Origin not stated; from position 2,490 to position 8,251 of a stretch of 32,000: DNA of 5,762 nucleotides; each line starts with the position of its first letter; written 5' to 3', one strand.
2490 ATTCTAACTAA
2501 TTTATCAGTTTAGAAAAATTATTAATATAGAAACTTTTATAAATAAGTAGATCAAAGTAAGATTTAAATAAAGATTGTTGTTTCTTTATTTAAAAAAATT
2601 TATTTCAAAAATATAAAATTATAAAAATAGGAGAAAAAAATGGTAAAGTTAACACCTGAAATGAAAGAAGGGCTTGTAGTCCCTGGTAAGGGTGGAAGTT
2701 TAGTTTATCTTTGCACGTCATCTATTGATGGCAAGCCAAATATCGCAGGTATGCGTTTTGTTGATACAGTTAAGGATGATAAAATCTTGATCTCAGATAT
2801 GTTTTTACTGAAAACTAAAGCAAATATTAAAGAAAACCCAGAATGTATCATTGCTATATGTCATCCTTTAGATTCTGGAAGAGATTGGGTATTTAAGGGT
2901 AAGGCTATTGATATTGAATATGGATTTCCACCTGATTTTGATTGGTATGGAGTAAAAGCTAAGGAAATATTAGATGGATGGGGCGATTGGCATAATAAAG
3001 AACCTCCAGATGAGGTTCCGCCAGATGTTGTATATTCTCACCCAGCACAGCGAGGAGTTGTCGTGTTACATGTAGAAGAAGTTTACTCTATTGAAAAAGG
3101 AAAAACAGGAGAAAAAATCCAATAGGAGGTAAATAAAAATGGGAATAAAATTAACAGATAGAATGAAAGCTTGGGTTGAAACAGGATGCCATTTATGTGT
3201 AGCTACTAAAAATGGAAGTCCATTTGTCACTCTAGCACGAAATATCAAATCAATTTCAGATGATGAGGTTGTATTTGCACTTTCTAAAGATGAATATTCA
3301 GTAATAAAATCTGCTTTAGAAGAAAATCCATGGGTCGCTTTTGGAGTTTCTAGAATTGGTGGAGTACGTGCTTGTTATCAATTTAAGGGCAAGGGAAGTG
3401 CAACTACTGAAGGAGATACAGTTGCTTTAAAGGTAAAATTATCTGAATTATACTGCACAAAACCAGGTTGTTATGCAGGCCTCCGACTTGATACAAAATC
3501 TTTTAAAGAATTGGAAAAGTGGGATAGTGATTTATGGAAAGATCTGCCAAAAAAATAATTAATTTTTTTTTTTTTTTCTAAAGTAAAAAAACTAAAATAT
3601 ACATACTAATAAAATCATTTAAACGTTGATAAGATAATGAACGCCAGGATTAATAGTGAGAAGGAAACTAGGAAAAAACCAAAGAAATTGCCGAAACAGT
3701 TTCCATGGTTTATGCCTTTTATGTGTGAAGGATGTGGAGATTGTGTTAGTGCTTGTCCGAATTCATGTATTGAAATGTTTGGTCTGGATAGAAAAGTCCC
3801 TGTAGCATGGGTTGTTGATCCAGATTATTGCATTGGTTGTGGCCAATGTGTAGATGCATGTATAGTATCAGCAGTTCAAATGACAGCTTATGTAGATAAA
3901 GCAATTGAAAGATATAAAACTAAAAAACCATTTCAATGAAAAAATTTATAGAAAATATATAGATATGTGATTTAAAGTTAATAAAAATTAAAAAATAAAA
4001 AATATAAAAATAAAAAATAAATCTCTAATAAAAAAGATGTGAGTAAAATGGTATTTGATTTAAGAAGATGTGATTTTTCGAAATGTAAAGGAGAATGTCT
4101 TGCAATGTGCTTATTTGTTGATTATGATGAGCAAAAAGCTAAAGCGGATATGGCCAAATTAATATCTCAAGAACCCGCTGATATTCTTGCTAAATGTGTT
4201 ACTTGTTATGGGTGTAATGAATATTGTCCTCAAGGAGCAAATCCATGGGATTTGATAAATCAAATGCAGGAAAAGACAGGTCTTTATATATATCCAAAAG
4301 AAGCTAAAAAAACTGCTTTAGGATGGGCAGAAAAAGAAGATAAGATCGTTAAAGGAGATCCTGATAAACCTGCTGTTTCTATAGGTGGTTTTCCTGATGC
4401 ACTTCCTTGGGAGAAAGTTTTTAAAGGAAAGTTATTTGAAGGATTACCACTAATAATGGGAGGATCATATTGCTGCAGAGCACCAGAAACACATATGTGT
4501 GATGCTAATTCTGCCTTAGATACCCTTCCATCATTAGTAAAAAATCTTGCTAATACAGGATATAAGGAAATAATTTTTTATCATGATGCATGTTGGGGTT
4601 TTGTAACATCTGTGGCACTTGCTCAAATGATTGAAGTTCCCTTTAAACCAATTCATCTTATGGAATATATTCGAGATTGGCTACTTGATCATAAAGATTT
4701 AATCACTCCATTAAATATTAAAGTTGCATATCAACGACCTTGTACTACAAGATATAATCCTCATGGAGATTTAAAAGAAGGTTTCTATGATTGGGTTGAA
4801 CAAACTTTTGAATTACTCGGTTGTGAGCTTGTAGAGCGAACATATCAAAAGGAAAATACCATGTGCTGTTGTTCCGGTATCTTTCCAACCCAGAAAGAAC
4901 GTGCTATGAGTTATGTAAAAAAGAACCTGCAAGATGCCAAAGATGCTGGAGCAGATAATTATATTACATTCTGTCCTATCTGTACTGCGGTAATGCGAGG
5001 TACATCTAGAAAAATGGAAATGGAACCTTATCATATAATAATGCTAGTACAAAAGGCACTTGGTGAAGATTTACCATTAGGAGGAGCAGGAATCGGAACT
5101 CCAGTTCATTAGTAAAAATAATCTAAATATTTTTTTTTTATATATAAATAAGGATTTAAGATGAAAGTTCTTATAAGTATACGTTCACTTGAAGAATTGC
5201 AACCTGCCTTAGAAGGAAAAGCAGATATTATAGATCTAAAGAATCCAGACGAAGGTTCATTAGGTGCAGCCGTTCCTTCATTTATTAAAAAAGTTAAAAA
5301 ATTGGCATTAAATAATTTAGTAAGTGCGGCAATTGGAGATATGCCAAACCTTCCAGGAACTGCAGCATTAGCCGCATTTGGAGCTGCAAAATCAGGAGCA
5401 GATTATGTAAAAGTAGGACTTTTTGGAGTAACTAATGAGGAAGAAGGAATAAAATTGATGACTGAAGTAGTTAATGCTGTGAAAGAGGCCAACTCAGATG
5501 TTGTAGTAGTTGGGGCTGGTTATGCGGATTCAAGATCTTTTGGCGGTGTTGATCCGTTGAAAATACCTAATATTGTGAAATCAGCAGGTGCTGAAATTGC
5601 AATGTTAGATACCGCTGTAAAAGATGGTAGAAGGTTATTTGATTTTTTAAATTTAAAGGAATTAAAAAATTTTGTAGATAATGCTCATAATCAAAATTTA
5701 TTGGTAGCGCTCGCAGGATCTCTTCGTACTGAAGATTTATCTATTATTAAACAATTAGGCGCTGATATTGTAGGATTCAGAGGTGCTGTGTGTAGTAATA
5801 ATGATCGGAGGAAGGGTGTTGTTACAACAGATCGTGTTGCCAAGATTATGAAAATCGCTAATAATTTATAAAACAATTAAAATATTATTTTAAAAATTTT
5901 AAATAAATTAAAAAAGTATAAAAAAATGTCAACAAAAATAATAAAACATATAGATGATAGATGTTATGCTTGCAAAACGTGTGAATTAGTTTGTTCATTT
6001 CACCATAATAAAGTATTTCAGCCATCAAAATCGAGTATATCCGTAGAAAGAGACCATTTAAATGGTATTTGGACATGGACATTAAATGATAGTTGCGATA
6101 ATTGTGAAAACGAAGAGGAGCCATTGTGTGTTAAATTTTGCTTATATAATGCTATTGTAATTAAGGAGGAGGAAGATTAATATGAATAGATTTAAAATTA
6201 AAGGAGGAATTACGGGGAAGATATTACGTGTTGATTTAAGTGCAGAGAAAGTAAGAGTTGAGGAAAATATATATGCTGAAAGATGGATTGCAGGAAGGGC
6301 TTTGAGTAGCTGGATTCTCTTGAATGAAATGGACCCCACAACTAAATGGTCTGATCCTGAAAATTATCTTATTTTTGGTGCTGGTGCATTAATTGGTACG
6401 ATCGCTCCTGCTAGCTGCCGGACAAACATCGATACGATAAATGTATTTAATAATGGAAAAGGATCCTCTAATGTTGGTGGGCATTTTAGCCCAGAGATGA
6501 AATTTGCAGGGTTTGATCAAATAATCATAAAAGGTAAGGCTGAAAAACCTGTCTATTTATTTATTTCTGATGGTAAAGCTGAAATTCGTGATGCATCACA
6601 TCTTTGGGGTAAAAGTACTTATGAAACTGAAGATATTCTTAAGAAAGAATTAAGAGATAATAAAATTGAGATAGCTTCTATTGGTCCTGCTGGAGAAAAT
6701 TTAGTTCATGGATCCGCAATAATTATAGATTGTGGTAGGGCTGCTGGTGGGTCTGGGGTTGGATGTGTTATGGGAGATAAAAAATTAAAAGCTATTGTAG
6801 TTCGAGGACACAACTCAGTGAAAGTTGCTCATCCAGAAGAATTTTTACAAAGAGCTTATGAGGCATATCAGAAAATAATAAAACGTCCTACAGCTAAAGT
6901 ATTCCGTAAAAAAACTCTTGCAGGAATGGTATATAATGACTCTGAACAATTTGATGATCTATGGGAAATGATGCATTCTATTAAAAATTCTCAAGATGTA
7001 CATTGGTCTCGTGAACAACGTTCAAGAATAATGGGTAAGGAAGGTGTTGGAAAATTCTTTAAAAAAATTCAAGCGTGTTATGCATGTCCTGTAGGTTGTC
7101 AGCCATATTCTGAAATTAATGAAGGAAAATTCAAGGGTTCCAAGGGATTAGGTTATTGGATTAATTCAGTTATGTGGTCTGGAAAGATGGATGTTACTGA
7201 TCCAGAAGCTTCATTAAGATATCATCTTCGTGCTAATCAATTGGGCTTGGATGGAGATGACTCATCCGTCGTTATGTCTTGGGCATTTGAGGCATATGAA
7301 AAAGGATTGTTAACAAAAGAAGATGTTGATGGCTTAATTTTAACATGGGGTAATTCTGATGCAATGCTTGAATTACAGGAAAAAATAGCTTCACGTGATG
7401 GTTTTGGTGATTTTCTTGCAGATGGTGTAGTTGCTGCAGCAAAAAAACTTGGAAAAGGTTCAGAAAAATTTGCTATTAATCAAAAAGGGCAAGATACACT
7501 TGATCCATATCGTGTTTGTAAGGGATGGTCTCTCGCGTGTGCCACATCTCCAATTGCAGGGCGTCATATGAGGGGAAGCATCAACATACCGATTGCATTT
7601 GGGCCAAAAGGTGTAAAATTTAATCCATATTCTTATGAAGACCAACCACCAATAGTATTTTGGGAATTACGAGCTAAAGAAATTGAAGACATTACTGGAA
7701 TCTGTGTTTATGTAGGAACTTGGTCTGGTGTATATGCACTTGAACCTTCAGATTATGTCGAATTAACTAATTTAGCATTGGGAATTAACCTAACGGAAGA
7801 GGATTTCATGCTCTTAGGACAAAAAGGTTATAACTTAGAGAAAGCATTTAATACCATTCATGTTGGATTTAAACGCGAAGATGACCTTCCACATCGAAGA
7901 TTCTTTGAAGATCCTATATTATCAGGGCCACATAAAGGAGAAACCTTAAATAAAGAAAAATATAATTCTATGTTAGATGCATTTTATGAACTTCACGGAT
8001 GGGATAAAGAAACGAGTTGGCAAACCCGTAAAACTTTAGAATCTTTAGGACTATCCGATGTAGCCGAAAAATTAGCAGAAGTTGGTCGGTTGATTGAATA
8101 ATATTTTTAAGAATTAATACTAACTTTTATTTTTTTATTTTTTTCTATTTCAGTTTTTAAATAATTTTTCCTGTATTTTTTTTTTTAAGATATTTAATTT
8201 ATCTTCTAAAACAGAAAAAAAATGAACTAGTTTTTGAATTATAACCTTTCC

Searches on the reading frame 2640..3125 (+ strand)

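Call 23: search_protein_families(library=pfam, proteins=[window:2640-3125:+], max_evalue=0.001)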
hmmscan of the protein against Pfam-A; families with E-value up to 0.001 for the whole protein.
window:2640-3125:+ (161 aa): 1 family
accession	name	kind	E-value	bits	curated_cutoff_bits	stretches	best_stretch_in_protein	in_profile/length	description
PF01243.27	PNPOx_N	-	5e-06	27.3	28.1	1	21-89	14-73/120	Pyridoxamine 5'-phosphate oxidase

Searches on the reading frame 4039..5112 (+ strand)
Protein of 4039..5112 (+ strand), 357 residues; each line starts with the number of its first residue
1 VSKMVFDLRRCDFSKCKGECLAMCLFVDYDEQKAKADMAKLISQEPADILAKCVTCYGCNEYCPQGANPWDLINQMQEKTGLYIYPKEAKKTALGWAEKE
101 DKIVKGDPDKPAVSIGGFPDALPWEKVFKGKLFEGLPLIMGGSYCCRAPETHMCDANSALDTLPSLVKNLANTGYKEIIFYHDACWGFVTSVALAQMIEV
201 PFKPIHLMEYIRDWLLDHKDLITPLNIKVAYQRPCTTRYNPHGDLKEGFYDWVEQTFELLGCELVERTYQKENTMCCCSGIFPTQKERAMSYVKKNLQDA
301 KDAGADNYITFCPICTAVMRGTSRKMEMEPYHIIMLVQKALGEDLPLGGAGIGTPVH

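Call 8: search_protein_families(library=ncbifam, proteins=[window:4039-5112:+], max_evalue=0.00001)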
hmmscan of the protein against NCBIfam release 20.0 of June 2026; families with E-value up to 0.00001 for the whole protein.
window:4039-5112:+ (357 aa): 2 families
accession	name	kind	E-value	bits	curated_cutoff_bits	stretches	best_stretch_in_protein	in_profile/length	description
NF045670.1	quin_L_LdhH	equivalog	8.1e-09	34.3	800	0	144-327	506-693/706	L-lactate dehydrogenase (quinone) large subunit LdhH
NF045663.1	diclust_near_Sec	equivalog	2.1e-06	26.2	530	1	145-325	459-624/759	pyridine nucleotide-disulfide oxidoreductase/dicluster-binding protein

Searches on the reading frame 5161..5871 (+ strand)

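Call 8: search_protein_families(library=ncbifam, proteins=[window:5161-5871:+], max_evalue=0.00001)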
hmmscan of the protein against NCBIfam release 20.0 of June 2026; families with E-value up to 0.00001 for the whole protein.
window:5161-5871:+ (236 aa): 4 families
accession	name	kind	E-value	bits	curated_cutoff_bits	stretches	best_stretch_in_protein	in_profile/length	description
NF002573.0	PRK02227.1-1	equivalog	3e-87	291.9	341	1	1-232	1-233/236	(5-formylfuran-3-yl)methyl phosphate synthase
NF002575.0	PRK02227.1-3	equivalog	1.5e-82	276.9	304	1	1-231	1-230/233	(5-formylfuran-3-yl)methyl phosphate synthase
NF002576.0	PRK02227.1-5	equivalog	6.4e-48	163.1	297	1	2-232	3-222/236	hypothetical protein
NF002574.0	PRK02227.1-2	subfamily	1.6e-37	129.1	286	1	1-230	2-220/233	hypothetical protein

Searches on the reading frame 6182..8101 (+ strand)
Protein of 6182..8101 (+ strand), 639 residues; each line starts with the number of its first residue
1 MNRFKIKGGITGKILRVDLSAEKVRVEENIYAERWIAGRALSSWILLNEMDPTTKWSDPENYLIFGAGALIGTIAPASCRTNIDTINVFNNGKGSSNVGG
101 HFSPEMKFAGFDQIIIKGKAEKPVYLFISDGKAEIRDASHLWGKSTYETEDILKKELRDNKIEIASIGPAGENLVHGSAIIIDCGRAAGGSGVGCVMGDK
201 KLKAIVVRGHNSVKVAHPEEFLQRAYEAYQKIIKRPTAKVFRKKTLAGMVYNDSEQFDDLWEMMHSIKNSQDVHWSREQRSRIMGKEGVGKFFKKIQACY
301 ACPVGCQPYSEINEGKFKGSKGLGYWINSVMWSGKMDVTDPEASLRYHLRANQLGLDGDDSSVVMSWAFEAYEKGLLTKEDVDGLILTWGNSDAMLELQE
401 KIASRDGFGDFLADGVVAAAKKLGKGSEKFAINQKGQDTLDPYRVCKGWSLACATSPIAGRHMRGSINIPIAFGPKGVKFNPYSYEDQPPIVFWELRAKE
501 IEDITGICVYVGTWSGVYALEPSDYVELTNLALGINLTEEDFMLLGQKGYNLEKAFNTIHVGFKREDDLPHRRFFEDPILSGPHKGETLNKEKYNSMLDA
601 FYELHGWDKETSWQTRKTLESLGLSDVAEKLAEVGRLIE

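Call 8: search_protein_families(library=ncbifam, proteins=[window:6182-8101:+], max_evalue=0.00001)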
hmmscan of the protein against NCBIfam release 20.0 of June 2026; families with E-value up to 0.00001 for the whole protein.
window:6182-8101:+ (639 aa): 1 family
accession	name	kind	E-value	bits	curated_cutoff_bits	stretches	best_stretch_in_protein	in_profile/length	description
NF007354.0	PRK09849.1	equivalog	9.2e-71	239.4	868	2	7-315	5-326/703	aldehyde ferredoxin oxidoreductase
